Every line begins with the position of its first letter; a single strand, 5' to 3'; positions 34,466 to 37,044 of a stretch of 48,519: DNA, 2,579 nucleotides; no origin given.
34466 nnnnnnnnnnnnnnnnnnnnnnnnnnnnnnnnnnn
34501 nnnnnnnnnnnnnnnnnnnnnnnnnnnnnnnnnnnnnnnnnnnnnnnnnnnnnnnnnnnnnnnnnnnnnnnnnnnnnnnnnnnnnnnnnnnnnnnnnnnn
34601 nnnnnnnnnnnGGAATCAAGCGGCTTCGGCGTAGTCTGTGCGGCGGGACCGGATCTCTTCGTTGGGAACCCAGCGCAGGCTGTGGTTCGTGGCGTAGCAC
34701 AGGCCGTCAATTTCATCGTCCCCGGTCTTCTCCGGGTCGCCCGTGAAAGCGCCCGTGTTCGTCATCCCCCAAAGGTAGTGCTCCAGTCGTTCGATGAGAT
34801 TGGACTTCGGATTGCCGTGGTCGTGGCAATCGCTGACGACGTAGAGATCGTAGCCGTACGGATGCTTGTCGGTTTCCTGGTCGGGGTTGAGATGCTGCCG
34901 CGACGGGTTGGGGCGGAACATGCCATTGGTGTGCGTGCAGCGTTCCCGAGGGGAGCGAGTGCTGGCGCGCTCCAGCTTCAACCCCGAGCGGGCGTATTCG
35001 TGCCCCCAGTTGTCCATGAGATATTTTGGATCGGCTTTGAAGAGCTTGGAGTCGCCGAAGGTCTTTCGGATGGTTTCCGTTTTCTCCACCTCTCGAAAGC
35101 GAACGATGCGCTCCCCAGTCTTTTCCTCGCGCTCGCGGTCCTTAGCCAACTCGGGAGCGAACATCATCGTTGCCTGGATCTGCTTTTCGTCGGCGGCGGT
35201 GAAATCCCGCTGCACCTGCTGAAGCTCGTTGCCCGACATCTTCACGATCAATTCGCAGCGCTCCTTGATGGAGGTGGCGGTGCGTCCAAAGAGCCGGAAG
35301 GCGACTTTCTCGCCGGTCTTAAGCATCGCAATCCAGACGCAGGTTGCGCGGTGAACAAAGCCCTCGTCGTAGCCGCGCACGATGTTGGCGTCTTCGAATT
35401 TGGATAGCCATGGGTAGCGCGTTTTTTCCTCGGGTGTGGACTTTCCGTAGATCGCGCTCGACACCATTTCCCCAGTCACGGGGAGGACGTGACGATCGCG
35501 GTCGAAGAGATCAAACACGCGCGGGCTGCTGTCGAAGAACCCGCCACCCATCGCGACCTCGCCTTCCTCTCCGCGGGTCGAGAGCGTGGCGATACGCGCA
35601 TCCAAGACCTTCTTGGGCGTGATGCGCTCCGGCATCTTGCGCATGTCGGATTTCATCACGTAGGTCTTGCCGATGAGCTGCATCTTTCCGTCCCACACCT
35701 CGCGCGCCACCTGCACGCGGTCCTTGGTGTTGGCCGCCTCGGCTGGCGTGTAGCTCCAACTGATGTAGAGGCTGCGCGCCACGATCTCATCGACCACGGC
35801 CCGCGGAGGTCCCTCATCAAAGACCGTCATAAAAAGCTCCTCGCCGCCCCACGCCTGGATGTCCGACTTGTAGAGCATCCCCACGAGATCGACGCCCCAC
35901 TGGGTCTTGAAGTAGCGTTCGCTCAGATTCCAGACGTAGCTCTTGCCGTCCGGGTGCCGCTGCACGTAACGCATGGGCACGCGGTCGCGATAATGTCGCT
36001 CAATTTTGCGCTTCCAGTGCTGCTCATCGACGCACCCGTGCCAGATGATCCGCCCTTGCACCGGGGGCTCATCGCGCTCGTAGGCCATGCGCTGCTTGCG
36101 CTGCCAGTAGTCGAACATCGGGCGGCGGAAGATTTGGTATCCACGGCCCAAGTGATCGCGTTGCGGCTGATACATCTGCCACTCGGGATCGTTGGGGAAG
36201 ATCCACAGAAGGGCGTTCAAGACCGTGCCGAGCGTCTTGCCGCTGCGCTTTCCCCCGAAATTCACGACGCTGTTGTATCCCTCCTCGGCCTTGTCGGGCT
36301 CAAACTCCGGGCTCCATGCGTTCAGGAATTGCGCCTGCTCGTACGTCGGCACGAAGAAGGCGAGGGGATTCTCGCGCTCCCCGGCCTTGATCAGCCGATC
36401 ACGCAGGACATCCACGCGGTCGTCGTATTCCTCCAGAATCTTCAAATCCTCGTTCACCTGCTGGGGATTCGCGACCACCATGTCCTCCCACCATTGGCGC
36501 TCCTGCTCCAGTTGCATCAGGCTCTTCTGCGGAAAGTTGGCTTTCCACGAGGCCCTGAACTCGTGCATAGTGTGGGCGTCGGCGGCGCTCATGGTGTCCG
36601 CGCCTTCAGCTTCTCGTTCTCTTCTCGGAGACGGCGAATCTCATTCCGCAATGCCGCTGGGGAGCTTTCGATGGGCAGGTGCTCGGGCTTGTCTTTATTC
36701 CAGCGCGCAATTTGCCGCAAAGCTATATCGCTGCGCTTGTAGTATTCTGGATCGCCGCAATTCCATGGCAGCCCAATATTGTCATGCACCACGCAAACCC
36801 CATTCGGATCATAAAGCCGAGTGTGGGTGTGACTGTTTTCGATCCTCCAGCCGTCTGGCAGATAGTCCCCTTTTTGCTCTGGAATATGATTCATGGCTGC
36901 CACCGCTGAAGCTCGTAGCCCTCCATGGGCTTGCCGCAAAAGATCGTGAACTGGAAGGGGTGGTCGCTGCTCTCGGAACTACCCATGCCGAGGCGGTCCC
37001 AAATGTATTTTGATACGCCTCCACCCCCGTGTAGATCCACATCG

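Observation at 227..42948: Conserved CCGAA(A/C)C motif directly abutting start codons in place of a Shine-Dalgarno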

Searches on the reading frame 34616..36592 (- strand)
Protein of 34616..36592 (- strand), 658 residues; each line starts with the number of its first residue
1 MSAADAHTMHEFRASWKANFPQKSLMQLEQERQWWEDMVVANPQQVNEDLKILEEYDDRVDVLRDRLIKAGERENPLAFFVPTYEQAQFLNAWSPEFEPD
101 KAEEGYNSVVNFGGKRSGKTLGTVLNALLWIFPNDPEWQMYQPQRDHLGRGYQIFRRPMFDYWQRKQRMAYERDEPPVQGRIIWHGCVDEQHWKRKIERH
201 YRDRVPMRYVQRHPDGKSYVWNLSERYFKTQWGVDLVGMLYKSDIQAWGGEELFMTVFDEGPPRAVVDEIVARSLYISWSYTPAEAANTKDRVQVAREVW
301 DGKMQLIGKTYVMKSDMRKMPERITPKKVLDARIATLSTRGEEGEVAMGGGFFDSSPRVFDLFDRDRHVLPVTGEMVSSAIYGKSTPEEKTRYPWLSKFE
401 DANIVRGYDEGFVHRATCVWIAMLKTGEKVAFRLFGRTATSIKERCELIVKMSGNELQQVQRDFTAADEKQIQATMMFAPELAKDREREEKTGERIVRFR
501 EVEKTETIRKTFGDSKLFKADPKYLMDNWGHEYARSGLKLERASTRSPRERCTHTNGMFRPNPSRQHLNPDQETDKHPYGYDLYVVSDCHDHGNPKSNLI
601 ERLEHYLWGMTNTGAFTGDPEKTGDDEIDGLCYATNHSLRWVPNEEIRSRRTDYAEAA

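Call 11: search_protein_families(library=pfam, proteins=[window:34616-36592:-], max_evalue=0.001)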
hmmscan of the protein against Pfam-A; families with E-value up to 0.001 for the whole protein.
window:34616-36592:- (658 aa): 0 families

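Call 12: find_encoding_contigs(protein=window:34616-36592:-, flank=10000, max_places=6)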
Protein window:34616-36592:- (658 aa): 2 contigs read that carry it; 1 place shown.
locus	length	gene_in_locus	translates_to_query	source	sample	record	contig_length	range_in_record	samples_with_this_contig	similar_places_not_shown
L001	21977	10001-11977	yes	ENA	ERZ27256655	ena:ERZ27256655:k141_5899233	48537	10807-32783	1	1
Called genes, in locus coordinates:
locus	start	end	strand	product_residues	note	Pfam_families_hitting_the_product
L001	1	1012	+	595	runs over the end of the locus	PF13155:Toprim_2, PF13481:AAA_25, PF03796:DnaB_C, PF06745:ATPase (weak)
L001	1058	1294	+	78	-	-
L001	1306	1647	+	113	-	-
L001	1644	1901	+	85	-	-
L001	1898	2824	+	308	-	-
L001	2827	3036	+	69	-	-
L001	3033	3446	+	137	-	PF08299:Bac_DnaA_C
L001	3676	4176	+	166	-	-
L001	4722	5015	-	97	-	-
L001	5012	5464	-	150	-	-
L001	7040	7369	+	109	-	-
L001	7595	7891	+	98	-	-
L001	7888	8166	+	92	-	-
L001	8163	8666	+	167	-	-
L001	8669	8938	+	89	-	-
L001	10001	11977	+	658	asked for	-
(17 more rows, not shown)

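Call 18: find_homologous_proteins(query=window:34616-36592:-, max_evalue=0.00001)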
Query window:34616-36592:- (658 aa): 54 proteins with E <= 0.00001 among 8000 candidates.
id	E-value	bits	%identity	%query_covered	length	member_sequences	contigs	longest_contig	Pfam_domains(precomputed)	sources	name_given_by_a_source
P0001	0.0e+0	1498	96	100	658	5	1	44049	-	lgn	-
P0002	0.0e+0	1160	74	99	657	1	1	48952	-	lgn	-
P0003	0.0e+0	1088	70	98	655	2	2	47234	-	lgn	-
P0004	0.0e+0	1076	69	99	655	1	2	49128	-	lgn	-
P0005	0.0e+0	1042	67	100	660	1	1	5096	-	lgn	-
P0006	0.0e+0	1042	68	100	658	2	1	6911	-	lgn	-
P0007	1.9e-293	993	65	100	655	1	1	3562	-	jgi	jgi:hypothetical protein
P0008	3.5e-285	966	64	98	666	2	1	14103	-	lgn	-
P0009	9.4e-276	935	62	98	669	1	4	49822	-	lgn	-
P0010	3.2e-272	923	62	98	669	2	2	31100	-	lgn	-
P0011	2.0e-264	897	59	98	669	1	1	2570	-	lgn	-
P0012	3.4e-257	873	59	98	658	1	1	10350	-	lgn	-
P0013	2.9e-235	801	54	99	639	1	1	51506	-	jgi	jgi:hypothetical protein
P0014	4.6e-232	790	55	99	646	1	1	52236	-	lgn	-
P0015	2.2e-230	785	53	99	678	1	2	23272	-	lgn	-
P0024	5.0e-189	648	45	100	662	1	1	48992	-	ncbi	-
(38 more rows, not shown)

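Call 20: find_related_loci(query=A1, collection=genome_contigs, flank=10000)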
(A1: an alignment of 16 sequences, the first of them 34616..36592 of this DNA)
Query A1 (658 aa) in genome_contigs; peptide patterns used: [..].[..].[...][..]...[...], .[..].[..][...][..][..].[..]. (x = any residue, [..] = any of these).
23 stretches matched a pattern, but none encodes a relative of the query by tblastn (E <= 1e-3).

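Call 21: find_related_loci(query=A1, collection=viral_contigs, flank=10000)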
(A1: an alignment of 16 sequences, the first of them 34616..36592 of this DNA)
Query A1 (658 aa) in viral_contigs; peptide patterns used: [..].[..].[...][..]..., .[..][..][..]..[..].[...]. (x = any residue, [..] = any of these).
14 stretches matched a pattern; 6 encode a relative of the query (tblastn E <= 1e-3); 6 distinct loci.
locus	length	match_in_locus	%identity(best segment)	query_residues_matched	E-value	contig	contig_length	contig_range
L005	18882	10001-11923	49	4-652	0e+0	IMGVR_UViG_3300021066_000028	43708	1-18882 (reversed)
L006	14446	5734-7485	26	51-657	5e-58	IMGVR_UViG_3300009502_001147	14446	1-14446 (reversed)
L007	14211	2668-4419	26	51-657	1e-57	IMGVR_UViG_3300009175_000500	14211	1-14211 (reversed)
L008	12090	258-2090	27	37-648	4e-56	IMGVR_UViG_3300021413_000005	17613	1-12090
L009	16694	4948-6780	26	37-648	5e-56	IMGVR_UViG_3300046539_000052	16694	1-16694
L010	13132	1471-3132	25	68-641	7e-48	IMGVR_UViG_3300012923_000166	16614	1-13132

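Call 23: find_related_loci(query=A1, collection=metagenome_contigs, flank=10000)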
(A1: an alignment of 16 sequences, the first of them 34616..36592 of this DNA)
Query A1 (658 aa) in metagenome_contigs; peptide patterns used: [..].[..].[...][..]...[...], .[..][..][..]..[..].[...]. (x = any residue, [..] = any of these).
63 stretches matched a pattern; 18 encode a relative of the query (tblastn E <= 1e-3); 17 distinct loci.
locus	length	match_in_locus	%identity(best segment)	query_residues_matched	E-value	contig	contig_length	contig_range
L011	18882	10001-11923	49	4-652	0e+0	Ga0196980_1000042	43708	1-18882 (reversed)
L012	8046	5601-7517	45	3-647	0e+0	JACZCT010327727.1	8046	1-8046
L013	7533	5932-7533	49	4-542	6e-178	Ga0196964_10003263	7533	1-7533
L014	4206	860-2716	34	1-651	8e-115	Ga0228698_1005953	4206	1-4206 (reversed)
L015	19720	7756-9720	45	4-658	0e+0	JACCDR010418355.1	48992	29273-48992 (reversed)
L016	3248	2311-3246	38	1-303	3e-63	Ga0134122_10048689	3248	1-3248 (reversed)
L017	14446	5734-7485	26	51-657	1e-57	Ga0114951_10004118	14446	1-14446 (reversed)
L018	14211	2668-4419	26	51-657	2e-57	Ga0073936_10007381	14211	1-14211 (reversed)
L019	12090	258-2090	27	37-648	9e-56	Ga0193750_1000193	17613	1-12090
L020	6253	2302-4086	27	37-632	5e-55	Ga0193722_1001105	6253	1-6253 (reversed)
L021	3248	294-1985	25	73-653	6e-55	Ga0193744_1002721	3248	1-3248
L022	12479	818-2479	25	68-641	2e-47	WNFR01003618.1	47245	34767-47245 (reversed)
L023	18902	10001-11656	25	74-643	3e-46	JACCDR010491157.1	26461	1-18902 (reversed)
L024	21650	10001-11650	24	73-642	1e-43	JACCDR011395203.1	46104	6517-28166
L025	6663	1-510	43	479-652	1e-38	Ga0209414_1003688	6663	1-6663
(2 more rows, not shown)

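Call 24: find_encoding_contigs(protein=P0024, flank=10000, max_places=3)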
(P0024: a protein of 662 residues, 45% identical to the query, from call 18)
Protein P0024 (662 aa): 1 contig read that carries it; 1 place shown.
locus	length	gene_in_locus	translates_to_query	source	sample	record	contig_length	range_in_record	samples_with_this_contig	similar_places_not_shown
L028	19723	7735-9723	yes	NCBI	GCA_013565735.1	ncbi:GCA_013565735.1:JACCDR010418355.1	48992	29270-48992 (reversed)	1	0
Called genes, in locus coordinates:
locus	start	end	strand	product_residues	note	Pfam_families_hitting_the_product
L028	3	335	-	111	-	?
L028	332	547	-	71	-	-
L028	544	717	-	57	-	-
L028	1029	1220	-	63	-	-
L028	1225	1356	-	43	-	-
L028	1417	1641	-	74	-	-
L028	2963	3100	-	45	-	-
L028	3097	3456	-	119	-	-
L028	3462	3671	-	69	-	-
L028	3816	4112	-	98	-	-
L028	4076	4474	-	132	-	-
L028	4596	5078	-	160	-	PF13392:HNH_3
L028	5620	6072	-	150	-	PF13730:HTH_36 (weak)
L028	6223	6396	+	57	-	-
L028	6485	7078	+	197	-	-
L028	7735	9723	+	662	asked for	-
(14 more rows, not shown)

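Call 25: find_encoding_contigs(protein=P0002, flank=10000, max_places=2)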
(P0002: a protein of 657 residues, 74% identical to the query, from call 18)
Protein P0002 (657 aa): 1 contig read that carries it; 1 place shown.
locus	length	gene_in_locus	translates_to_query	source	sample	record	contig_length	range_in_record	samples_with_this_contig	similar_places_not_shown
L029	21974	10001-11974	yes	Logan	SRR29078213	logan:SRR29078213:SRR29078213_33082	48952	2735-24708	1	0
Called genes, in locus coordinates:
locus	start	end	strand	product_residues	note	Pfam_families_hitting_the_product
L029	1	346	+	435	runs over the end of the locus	PF00772:DnaB, PF03796:DnaB_C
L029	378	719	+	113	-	-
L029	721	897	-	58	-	-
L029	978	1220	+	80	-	-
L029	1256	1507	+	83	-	-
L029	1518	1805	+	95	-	-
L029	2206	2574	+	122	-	-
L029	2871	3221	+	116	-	-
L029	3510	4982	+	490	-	-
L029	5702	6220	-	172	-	-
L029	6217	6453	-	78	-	-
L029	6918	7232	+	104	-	PF24729:Acb2_Tad1_hairpin (weak)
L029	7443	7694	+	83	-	-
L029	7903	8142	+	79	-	-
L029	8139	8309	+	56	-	-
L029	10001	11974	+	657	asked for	-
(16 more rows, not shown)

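Call 26: find_encoding_contigs(protein=P0004, flank=10000, max_places=2)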
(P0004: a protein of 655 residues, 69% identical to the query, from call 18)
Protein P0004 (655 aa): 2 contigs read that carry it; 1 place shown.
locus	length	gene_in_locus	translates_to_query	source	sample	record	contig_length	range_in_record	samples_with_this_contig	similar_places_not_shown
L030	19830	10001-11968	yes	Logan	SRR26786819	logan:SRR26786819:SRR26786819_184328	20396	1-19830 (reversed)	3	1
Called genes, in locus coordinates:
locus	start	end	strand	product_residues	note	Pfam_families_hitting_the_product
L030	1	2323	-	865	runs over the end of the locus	PF08707:PriCT_2, PF19263:DUF5906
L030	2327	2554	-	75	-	-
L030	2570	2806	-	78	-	-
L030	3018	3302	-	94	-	-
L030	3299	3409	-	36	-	-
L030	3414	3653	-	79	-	PF13560:HTH_31 (weak), PF01381:HTH_3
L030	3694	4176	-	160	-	PF00196:GerE (faint), PF02796:HTH_7 (faint), PF08281:Sigma70_r4_2 (faint), PF13936:HTH_38 (faint)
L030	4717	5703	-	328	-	-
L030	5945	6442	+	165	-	-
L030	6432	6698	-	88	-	-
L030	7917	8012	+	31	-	-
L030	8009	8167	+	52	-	-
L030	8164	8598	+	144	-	-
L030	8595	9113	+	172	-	-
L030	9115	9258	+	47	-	-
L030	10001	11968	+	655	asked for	-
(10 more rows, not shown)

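Call 27: find_encoding_contigs(protein=P0009, flank=10000, max_places=2)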
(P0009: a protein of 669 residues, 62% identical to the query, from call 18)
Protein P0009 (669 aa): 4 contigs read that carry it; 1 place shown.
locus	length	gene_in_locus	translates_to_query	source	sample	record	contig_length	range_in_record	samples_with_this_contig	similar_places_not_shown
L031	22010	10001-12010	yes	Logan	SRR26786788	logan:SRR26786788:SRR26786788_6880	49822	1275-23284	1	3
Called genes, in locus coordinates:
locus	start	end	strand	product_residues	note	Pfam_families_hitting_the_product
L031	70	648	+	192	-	-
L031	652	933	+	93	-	-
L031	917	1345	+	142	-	-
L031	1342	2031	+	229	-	-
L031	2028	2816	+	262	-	PF13401:AAA_22 (faint), PF01695:IstB_IS21 (weak), PF13481:AAA_25 (faint), PF13173:AAA_14 (faint)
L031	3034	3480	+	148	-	-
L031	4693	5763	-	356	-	PF12760:Zn_ribbon_IS1595, PF23451:Zn_ribbon_PaaD (weak), PF12762:DDE_Tnp_IS1595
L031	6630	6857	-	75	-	-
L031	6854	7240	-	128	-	PF13730:HTH_36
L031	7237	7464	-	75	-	-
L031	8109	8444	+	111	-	-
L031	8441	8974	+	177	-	-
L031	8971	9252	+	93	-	-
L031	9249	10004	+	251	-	-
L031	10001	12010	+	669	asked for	-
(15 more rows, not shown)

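Call 37: search_dna_similar(query=window:34616-36592:-, collection=phages, mode=protein, max_rows=25, max_evalue=0.001)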
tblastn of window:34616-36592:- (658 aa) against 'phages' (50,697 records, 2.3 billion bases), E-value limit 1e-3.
No match.

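Call 53: find_encoding_contigs(protein=P0001, flank=10000, max_places=2)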
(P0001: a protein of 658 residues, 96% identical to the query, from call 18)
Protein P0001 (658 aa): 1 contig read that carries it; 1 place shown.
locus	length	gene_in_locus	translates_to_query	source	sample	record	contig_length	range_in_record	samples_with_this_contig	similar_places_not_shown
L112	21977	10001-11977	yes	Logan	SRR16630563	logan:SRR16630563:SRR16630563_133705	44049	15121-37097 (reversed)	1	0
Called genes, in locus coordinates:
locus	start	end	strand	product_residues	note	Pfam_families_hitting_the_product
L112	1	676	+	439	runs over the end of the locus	PF00772:DnaB, PF03796:DnaB_C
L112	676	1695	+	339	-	-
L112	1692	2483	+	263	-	-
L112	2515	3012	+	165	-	-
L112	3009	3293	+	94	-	-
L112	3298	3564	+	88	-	-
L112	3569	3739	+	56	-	-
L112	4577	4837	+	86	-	-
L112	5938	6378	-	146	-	-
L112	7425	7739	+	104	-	PF24729:Acb2_Tad1_hairpin (weak)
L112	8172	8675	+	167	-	-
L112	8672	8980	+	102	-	-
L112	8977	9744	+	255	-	-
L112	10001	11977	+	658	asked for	-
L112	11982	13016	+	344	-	PF01075:Glyco_transf_9 (weak)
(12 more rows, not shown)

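Call 54: find_encoding_contigs(protein=P0003, flank=10000, max_places=2)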
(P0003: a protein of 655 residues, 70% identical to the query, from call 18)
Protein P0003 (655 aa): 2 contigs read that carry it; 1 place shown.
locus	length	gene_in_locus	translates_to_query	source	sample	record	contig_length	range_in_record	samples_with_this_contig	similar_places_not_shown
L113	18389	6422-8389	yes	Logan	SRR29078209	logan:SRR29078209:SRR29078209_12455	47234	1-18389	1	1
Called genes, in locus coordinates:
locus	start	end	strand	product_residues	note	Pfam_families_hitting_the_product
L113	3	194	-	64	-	?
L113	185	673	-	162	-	PF00196:GerE (faint), PF08281:Sigma70_r4_2 (faint)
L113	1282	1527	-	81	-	-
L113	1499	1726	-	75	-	-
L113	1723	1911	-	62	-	-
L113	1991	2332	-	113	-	-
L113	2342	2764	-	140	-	-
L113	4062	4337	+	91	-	-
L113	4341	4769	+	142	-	-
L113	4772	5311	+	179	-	-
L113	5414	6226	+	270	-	-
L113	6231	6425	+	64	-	-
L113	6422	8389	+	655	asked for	-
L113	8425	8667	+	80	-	-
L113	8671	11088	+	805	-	-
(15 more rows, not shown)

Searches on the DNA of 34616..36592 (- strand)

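Call 99: search_rna_families(sources=[L029, L112], threshold=evalue, max_evalue=1)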
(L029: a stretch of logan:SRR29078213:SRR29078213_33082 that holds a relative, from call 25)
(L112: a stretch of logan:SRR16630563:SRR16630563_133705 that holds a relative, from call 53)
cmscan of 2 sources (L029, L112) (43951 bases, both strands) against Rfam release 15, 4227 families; matches with E-value up to 1: 1.
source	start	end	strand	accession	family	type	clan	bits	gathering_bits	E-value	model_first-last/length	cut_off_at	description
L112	6997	7071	+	RF00005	tRNA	Gene; tRNA;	CL00001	54.5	29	3.9e-09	1-71/71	no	tRNA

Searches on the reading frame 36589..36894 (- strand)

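Call 74: search_protein_families(library=pfam, proteins=[window:36589-36894:-], max_evalue=0.05)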
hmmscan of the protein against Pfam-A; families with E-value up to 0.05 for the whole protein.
window:36589-36894:- (101 aa): 1 family
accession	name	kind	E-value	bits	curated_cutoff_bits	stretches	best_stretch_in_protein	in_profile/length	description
PF15294.11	Leu_zip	-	0.016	15.2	28.2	1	67-100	116-149/275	Leucine zipper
